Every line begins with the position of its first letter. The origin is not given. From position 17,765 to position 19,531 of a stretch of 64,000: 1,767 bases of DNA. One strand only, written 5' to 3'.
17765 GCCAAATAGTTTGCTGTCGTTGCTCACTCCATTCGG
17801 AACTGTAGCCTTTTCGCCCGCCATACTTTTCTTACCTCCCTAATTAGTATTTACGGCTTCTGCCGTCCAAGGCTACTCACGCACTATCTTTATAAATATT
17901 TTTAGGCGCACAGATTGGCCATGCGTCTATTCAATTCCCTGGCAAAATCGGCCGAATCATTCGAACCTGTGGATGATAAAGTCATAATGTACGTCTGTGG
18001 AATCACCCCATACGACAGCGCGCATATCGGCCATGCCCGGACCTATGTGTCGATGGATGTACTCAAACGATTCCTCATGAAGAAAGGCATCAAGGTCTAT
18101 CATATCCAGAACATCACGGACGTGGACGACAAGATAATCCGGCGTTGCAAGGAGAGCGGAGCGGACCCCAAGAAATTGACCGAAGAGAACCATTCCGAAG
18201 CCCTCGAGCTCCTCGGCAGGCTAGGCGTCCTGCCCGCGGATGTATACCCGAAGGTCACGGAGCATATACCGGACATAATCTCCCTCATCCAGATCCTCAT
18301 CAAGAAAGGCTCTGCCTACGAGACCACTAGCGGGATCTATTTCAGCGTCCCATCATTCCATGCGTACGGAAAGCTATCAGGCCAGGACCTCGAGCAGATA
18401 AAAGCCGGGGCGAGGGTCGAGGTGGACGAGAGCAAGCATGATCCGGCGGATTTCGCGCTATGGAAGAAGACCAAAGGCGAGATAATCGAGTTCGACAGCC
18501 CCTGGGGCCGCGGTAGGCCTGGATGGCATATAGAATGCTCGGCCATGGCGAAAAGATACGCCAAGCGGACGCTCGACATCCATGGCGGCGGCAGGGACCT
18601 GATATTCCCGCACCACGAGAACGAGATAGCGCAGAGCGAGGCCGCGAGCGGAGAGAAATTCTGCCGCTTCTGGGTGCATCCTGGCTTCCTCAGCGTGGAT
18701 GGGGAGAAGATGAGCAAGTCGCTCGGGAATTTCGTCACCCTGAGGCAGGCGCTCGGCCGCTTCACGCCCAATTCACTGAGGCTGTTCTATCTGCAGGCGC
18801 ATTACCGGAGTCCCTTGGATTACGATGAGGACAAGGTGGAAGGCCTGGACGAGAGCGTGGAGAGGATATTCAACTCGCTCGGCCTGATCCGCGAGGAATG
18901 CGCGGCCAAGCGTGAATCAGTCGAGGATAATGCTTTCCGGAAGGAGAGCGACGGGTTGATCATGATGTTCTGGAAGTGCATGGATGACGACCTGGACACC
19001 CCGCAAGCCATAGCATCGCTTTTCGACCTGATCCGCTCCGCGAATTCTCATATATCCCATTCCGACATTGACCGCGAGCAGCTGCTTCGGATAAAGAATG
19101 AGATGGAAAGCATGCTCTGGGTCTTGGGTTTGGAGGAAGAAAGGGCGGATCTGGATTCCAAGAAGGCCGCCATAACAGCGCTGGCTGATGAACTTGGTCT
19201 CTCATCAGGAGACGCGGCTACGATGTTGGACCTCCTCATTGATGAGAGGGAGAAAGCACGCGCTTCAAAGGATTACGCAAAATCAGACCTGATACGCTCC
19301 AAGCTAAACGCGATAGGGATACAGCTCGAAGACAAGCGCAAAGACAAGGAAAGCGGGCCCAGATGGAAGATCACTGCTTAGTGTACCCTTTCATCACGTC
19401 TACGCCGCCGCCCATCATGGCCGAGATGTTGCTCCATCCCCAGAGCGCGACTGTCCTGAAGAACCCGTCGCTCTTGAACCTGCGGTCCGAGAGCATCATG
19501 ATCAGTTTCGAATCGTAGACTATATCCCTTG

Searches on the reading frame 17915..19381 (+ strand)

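Call 66: search_protein_families(library=pfam, proteins=[window:17915-19381:+], max_evalue=0.0001)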
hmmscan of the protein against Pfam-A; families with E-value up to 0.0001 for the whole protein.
window:17915-19381:+ (488 aa): 4 families
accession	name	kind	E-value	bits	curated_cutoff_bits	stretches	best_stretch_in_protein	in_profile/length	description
PF01406.26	tRNA-synt_1e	-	1.1e-118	396.4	27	1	20-309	7-297/301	tRNA synthetases class I (C) catalytic domain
PF09334.17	tRNA-synt_1g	-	1.5e-15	57.3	20.1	2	34-144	12-123/391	tRNA synthetases class I (M)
PF09190.17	DALR_2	-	8.8e-13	49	22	1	352-406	2-55/57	DALR domain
PF01921.24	tRNA-synt_1f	-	6.7e-08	32.3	27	0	260-309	277-326/360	tRNA synthetases class I (K)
